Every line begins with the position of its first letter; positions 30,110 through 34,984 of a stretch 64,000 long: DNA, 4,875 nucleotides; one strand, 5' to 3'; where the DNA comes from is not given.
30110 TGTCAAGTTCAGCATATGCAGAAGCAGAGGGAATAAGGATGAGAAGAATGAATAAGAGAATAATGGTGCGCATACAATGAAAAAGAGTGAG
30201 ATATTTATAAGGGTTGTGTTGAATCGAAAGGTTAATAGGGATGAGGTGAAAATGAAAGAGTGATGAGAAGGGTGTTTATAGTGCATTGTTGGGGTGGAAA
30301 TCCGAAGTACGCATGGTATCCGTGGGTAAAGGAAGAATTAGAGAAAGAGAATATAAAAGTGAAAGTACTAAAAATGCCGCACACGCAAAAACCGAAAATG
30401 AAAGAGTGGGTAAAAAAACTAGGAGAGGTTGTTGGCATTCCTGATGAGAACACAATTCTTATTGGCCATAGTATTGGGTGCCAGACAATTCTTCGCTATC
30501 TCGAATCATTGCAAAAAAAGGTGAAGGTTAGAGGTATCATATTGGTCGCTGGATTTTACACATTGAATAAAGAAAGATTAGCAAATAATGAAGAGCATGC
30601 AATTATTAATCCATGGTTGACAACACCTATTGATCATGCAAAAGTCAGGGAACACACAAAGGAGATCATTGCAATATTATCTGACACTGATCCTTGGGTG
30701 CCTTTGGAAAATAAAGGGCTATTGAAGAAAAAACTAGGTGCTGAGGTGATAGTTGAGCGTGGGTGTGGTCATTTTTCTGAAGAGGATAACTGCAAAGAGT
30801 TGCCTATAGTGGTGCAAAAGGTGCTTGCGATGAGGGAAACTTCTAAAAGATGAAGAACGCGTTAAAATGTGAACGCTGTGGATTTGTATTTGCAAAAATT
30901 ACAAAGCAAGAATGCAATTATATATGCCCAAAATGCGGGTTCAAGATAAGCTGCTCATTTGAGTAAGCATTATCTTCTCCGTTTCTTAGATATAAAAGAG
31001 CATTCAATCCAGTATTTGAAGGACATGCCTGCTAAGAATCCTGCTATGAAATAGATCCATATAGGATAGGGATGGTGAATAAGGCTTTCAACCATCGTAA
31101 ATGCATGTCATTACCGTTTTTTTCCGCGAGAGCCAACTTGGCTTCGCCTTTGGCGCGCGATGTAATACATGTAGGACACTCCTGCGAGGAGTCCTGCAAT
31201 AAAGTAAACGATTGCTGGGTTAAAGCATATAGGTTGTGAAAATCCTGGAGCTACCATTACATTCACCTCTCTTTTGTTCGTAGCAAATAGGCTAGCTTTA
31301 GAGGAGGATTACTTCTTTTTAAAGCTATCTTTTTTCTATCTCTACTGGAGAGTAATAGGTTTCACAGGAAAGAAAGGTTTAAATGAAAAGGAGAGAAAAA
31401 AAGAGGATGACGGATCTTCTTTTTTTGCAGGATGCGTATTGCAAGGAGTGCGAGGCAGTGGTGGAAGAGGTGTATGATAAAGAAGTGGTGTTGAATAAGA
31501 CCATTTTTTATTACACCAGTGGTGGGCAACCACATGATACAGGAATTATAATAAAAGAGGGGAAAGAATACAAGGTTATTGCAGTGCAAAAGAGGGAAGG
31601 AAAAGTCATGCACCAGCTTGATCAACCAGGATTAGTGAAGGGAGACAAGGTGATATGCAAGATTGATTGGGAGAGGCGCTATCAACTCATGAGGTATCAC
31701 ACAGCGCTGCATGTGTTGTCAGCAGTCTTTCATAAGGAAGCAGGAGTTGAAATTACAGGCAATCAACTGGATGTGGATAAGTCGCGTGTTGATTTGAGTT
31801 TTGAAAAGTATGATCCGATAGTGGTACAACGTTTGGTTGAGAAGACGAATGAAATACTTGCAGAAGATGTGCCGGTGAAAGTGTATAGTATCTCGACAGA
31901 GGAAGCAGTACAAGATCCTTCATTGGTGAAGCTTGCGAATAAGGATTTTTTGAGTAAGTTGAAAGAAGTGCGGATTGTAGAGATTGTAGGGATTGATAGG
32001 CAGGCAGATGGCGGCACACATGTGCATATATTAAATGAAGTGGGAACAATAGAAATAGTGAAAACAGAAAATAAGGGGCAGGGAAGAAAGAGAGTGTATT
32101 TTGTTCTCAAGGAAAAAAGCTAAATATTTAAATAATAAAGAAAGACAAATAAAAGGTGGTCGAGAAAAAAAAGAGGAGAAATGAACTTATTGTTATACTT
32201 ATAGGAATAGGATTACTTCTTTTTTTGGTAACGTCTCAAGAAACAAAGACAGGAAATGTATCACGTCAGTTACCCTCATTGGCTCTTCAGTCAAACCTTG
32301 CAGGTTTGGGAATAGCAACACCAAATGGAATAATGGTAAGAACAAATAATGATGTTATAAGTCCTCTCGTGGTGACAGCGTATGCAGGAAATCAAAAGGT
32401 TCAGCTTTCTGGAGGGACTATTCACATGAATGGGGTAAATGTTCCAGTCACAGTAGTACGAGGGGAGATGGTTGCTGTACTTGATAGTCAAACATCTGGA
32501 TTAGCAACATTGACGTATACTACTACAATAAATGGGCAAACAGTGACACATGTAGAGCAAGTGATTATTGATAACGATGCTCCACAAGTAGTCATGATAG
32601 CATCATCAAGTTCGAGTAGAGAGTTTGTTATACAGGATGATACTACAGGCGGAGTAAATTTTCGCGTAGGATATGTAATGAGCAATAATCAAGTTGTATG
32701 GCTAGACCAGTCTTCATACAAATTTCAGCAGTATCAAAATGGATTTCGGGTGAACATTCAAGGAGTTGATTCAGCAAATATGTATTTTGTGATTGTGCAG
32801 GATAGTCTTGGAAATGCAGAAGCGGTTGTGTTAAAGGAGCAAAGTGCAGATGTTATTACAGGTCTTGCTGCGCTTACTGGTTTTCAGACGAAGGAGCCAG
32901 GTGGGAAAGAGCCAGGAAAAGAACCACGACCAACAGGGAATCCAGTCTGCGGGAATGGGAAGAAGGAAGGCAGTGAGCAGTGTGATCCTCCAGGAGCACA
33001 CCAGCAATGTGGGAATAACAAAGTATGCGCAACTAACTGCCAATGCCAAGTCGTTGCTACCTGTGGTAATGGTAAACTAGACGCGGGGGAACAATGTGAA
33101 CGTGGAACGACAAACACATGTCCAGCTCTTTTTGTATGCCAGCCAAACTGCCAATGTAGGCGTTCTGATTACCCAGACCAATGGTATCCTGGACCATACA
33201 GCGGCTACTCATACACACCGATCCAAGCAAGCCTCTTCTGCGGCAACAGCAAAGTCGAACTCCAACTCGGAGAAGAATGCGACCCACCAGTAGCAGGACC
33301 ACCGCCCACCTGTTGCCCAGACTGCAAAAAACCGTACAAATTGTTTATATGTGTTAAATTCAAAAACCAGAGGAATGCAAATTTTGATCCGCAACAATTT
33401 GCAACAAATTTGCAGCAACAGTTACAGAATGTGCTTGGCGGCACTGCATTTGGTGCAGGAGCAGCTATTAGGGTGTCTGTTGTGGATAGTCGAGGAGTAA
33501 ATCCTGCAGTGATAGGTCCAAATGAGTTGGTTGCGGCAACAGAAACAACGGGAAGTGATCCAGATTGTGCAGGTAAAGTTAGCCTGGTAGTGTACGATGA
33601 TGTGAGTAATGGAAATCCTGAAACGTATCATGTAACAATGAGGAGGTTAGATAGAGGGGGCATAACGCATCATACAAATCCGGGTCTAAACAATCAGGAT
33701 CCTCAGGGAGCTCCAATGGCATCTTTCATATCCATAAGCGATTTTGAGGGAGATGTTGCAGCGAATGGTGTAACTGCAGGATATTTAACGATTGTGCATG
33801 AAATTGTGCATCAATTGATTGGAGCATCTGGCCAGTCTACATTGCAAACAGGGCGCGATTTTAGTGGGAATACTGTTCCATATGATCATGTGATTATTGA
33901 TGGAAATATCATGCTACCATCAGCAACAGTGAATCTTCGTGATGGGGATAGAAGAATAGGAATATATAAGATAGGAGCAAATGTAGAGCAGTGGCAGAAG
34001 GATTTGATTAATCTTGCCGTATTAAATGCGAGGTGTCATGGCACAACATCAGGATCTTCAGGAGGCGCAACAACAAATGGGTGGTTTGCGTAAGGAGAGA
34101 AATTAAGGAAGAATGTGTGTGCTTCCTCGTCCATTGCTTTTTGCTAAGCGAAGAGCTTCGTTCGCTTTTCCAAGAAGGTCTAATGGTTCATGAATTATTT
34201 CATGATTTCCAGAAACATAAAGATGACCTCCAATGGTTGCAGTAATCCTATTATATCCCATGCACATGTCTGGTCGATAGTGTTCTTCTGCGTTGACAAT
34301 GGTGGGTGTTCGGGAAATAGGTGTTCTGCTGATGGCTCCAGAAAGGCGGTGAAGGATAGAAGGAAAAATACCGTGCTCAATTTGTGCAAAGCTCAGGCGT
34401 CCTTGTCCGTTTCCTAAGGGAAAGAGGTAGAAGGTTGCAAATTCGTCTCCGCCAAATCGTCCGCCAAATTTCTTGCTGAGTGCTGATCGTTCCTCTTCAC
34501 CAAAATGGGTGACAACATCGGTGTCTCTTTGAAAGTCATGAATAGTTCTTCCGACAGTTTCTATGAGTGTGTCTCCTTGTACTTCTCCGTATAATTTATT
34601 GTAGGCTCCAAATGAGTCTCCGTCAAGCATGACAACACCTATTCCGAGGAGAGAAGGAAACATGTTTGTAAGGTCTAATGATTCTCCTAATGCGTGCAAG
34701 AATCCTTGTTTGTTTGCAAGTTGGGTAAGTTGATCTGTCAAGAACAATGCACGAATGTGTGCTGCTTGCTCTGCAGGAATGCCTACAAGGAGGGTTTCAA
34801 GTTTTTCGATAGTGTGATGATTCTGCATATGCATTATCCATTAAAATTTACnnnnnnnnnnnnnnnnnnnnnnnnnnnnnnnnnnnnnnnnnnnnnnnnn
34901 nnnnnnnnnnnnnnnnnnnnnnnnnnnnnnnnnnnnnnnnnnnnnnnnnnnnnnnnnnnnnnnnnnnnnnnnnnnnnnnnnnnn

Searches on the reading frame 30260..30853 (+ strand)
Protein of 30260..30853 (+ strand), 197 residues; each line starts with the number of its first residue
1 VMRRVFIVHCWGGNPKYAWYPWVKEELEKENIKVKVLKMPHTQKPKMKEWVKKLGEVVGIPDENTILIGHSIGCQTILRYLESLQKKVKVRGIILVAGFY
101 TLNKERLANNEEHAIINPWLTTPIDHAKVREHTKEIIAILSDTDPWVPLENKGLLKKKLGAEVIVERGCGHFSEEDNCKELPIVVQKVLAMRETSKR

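Call 16: search_protein_families(library=pfam, proteins=[window:30260-30853:+], max_evalue=0.001)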
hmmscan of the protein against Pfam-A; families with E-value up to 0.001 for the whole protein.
window:30260-30853:+ (197 aa): 7 families
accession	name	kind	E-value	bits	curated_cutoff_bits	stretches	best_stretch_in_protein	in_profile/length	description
PF06821.19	Ser_hydrolase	-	5.6e-24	85.4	22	1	6-185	2-167/172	Serine hydrolase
PF00561.26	Abhydrolase_1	-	1.6e-07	31.7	25.8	1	47-101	55-108/245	alpha/beta hydrolase fold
PF12697.13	Abhydrolase_6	-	1.8e-06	29.2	26.3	0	61-103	64-94/217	Alpha/beta hydrolase family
PF10230.15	LIDHydrolase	-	2.6e-06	27.8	27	0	50-97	71-117/262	Lipid-droplet associated hydrolase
PF08538.16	DUF1749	-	2e-05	24.3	24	1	51-99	91-143/299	Protein of unknown function (DUF1749)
PF02230.22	Abhydrolase_2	-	7.8e-05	23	23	1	14-105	61-145/217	Phospholipase/Carboxylesterase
PF12146.15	Hydrolase_4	-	0.00038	20.3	27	1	61-129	74-139/239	Serine aminopeptidase, S33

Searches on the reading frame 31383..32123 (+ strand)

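Call 16: search_protein_families(library=pfam, proteins=[window:31383-32123:+], max_evalue=0.001)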
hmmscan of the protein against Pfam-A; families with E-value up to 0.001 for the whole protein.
window:31383-32123:+ (246 aa): 2 families
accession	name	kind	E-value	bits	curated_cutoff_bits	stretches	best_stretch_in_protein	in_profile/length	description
PF01411.24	tRNA-synt_2c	-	1.8e-15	56.9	30.3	1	21-98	473-552/552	tRNA synthetases class II (A)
PF07973.19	tRNA_SAD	-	9.2e-09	35.6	24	1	196-239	1-44/44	Threonyl and Alanyl tRNA synthetase second additional domain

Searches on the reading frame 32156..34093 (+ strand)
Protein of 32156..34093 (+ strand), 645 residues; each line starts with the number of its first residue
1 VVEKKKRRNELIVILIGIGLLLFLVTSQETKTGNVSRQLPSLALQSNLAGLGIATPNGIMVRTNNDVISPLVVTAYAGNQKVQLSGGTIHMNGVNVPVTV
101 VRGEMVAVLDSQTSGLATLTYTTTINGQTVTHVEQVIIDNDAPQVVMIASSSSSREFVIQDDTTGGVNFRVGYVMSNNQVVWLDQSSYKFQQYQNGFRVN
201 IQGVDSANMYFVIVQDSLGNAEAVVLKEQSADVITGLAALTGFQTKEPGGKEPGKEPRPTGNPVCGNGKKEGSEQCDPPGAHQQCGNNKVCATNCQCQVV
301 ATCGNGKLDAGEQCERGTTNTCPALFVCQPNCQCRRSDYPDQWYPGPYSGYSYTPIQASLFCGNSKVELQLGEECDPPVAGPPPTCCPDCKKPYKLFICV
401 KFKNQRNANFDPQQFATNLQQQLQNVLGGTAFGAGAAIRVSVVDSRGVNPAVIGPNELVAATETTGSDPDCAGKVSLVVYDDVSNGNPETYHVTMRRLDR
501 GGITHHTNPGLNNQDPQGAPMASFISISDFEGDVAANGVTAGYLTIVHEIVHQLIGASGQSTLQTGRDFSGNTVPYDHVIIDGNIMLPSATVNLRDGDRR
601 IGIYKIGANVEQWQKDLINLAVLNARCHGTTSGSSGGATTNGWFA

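Call 4: search_protein_families(library=pfam, proteins=[window:32156-34093:+], max_evalue=1)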
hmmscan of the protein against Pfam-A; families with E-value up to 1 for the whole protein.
window:32156-34093:+ (645 aa): 1 family
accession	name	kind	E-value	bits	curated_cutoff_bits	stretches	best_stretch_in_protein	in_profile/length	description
PF14030.11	DUF4245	-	0.46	10.9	30.1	0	162-197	74-109/165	Protein of unknown function (DUF4245)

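Call 5: search_protein_families(library=ncbifam, proteins=[window:32156-34093:+], max_evalue=1)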
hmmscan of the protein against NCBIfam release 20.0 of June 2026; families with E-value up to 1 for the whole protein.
window:32156-34093:+ (645 aa): 2 families
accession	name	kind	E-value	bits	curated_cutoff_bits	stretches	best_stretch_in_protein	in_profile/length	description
NF011302.0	PRK14714.1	equivalog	0.061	10.8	1791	1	84-138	793-844/1350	DNA-directed DNA polymerase II large subunit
NF003103.0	PRK04023.1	equivalog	0.12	9.9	1269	1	86-151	739-799/1125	DNA polymerase II large subunit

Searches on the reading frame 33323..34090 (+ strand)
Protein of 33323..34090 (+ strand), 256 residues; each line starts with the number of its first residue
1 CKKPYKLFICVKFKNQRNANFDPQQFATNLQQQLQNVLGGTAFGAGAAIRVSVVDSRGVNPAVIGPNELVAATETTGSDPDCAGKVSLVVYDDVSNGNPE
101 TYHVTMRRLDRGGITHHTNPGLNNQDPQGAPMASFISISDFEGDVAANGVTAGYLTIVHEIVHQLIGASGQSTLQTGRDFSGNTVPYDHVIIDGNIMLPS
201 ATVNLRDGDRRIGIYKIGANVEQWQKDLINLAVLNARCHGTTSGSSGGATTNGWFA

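Call 15: search_protein_families(library=pfam, proteins=[window:33323-34090:+], max_evalue=10)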
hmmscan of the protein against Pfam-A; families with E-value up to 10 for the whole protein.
window:33323-34090:+ (256 aa): 0 families

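Call 29: search_solved_structures(query=window:33323-34090:+, max_evalue=10, show_alignments=1)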
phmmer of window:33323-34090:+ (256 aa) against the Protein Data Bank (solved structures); distinct sequences matched with E-value up to 10: 0.

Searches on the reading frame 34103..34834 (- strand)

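Call 16: search_protein_families(library=pfam, proteins=[window:34103-34834:-], max_evalue=0.001)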
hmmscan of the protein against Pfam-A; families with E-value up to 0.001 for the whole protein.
window:34103-34834:- (243 aa): 1 family
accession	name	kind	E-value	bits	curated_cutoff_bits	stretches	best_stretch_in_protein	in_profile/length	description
PF00990.26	GGDEF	-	2e-16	60.6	23.8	1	33-115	3-83/161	Diguanylate cyclase, GGDEF domain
